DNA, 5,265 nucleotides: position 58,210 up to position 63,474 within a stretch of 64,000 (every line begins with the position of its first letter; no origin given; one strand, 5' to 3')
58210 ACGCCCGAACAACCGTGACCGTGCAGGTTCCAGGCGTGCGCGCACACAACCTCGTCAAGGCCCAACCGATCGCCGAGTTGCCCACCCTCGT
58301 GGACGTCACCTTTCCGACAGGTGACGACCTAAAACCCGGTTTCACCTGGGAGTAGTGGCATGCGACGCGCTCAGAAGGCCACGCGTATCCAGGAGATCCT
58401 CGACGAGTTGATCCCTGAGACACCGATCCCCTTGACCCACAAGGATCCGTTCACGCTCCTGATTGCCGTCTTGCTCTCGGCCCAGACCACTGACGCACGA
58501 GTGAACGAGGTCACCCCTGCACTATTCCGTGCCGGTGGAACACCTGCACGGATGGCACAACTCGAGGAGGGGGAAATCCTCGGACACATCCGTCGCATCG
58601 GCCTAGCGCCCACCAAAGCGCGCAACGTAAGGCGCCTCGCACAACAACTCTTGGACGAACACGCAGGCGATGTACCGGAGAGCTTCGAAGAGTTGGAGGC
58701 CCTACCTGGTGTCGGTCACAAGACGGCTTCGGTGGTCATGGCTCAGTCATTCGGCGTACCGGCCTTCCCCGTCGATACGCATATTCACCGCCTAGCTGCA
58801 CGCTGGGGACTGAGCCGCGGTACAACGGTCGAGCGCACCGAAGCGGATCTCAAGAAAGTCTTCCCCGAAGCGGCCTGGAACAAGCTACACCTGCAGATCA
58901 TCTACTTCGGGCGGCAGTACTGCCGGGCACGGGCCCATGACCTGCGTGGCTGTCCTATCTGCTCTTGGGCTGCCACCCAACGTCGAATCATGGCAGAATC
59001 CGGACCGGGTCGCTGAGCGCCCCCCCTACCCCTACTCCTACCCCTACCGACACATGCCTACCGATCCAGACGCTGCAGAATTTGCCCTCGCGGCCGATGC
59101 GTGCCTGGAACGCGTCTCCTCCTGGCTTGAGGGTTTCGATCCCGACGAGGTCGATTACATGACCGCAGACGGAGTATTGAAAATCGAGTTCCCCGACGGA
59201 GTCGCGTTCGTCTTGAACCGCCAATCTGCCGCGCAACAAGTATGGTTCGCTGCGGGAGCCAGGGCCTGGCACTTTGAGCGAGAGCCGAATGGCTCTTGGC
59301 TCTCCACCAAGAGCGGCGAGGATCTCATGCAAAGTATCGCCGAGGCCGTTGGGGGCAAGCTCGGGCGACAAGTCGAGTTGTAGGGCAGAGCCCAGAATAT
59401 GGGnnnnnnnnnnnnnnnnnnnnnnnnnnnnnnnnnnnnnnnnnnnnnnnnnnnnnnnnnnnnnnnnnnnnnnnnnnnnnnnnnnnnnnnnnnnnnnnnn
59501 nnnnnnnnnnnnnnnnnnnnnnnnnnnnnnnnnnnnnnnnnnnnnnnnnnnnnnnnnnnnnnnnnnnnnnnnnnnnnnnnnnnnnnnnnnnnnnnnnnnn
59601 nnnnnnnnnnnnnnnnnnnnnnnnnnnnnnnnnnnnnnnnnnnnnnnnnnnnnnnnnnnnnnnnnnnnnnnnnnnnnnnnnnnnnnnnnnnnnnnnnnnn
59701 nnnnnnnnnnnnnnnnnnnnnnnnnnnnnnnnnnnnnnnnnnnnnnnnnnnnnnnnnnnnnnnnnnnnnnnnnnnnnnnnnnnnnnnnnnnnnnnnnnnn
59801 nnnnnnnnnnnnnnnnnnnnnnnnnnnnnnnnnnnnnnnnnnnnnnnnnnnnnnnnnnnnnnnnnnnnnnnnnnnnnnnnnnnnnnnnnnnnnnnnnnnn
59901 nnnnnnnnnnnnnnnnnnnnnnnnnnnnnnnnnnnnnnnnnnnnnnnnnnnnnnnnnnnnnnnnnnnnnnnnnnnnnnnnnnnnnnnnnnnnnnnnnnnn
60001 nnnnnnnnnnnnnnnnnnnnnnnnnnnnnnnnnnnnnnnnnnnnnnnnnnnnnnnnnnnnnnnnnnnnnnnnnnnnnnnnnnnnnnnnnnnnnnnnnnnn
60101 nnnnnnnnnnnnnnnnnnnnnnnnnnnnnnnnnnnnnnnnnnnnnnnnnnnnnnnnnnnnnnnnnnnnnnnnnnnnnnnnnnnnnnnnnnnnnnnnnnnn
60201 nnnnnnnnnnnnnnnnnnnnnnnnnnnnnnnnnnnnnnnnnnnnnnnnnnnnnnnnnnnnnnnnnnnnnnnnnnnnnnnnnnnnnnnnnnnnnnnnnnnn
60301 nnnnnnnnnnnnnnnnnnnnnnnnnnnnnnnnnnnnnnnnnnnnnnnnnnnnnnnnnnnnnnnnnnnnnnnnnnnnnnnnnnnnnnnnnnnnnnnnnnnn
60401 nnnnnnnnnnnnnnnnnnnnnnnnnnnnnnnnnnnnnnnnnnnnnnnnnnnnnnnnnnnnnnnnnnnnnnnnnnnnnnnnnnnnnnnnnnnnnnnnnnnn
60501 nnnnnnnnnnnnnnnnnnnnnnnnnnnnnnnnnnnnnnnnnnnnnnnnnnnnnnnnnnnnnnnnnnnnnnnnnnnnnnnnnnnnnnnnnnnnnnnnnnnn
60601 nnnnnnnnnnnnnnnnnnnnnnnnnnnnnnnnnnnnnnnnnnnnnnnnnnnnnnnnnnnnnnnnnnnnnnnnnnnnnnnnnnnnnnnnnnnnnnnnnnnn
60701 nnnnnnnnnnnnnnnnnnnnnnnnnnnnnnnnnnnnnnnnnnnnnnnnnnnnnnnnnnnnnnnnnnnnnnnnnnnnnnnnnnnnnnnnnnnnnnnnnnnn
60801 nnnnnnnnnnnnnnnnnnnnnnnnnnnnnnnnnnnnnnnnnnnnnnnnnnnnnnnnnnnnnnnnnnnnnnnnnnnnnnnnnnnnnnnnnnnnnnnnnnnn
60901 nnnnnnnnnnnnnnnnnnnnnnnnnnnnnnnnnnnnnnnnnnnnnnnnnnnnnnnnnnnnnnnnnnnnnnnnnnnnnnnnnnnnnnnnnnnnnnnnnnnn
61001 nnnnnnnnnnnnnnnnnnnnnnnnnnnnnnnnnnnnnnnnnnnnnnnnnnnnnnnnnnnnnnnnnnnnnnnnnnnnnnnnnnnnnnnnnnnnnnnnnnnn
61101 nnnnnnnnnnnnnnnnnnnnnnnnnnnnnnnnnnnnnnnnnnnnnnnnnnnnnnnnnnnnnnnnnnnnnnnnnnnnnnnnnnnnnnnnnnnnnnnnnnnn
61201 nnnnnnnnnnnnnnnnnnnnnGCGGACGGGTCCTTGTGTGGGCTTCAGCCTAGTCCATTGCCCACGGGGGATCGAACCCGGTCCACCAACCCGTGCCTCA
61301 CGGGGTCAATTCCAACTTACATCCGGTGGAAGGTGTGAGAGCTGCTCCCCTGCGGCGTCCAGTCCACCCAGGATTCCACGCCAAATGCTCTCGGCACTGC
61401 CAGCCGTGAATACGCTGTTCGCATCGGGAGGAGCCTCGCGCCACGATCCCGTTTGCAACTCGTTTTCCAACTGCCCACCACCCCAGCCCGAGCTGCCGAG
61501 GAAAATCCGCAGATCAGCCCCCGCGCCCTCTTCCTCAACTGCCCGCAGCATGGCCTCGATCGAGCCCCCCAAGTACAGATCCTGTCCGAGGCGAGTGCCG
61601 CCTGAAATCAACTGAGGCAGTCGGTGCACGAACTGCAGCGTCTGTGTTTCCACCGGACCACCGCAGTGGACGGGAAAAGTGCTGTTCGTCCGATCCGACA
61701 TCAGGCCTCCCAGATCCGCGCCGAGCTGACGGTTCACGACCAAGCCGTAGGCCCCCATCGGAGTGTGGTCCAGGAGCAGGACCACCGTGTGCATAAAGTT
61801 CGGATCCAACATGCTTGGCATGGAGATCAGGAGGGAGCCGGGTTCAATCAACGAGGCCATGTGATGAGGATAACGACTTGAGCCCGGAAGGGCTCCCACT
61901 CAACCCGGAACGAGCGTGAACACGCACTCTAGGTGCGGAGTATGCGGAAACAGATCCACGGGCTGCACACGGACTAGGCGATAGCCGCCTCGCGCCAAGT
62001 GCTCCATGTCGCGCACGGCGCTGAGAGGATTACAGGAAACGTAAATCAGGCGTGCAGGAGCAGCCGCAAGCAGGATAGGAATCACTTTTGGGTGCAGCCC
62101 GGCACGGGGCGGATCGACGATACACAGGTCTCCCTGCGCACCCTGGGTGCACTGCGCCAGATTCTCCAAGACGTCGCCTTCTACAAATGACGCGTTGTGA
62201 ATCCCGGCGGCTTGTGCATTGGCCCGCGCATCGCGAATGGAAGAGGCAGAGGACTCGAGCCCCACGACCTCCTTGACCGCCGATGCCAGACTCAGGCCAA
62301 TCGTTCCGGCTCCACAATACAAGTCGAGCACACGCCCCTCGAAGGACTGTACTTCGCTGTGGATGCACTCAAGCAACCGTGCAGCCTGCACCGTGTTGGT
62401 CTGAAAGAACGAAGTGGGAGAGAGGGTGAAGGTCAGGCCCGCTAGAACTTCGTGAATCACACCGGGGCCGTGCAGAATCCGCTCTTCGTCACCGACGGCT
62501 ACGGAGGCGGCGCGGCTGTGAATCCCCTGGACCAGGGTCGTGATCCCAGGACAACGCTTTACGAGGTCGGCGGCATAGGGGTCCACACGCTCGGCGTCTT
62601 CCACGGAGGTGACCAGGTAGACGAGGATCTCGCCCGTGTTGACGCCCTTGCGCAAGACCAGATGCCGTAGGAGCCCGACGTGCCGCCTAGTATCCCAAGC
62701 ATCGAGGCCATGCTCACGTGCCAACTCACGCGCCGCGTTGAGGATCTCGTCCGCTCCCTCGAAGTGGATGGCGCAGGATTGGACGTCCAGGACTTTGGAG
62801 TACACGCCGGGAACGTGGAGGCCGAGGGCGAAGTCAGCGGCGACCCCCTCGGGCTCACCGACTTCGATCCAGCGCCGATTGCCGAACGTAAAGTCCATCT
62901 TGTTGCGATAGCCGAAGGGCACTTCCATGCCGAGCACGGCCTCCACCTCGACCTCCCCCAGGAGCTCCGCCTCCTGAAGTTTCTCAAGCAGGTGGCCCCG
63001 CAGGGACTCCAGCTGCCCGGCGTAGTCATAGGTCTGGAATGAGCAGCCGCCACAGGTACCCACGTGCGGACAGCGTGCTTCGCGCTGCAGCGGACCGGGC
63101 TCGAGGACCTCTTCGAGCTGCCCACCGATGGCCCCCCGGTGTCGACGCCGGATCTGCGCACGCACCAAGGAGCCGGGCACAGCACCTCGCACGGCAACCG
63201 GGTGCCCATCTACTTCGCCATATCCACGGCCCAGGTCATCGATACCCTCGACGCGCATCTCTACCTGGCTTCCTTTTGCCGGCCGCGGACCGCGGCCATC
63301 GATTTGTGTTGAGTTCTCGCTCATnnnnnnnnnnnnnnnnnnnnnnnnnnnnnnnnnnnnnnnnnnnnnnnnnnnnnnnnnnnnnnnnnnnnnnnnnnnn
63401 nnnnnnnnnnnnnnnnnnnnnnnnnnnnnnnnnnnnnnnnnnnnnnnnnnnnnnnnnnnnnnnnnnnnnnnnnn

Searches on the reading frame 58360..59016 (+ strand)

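Call 106: search_protein_families(library=pfam, proteins=[window:58360-59016:+], max_evalue=0.001)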
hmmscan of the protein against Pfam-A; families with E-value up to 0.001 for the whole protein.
window:58360-59016:+ (218 aa): 3 families
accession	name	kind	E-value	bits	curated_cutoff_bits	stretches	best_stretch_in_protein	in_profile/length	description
PF00730.31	HhH-GPD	-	1.4e-21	77.3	26.2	1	35-169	1-107/108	HhH-GPD superfamily base excision DNA repair protein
PF00633.29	HHH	-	1.3e-07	31.6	24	1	101-127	2-28/30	Helix-hairpin-helix motif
PF21176.3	RecR_HhH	-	0.00068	19.8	27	0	110-123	6-19/45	RecR, helix-hairpin-helix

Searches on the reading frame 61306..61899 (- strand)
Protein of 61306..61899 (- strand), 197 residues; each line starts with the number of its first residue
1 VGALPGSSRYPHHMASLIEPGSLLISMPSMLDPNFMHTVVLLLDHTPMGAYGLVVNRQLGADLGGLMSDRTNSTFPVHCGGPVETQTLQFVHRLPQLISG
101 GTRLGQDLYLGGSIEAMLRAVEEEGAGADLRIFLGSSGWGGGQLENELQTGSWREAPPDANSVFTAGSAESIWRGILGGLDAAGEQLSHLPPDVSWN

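Call 106: search_protein_families(library=pfam, proteins=[window:61306-61899:-], max_evalue=0.001)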
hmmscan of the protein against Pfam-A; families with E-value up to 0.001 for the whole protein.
window:61306-61899:- (197 aa): 1 family
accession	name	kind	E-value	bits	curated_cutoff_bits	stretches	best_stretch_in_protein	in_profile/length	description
PF02622.21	DUF179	-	1.5e-34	119.7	27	1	28-177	1-153/157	AlgH-like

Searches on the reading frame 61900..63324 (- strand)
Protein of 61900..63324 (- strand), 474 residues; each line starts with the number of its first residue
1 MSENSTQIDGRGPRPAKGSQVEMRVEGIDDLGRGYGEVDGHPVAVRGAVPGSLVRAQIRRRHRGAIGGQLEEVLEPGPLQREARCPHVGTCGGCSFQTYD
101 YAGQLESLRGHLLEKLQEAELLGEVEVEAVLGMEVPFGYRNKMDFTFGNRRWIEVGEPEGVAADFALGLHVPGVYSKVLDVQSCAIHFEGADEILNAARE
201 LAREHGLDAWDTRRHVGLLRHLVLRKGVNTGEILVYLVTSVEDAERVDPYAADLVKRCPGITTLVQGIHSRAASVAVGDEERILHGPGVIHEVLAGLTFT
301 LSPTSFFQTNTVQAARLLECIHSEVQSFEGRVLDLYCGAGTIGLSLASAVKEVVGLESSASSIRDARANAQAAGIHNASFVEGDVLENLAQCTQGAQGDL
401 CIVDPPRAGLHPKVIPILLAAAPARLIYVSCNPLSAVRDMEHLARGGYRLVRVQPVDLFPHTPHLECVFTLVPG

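Call 106: search_protein_families(library=pfam, proteins=[window:61900-63324:-], max_evalue=0.001)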
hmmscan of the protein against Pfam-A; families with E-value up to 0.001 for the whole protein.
window:61900-63324:- (474 aa): 6 families
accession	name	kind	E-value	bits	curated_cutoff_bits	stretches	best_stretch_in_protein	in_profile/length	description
PF05958.17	tRNA_U5-meth_tr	-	6.3e-22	78.5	23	1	301-469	174-352/357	tRNA (Uracil-5-)-methyltransferase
PF13847.12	Methyltransf_31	-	2.5e-11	43.9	27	1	331-403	6-80/145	Methyltransferase domain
PF05175.20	MTS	-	7.4e-11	42.4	23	1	315-422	20-126/170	Methyltransferase small domain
PF13649.12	Methyltransf_25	-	1.3e-08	35.9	27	1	332-390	1-59/97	Methyltransferase domain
PF09445.16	Methyltransf_15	-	3.2e-07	30.5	22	1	331-410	3-84/165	RNA cap guanine-N2 methyltransferase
PF03602.21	Cons_hypoth95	-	3.3e-07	30.6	24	1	329-406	42-122/182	Conserved hypothetical protein 95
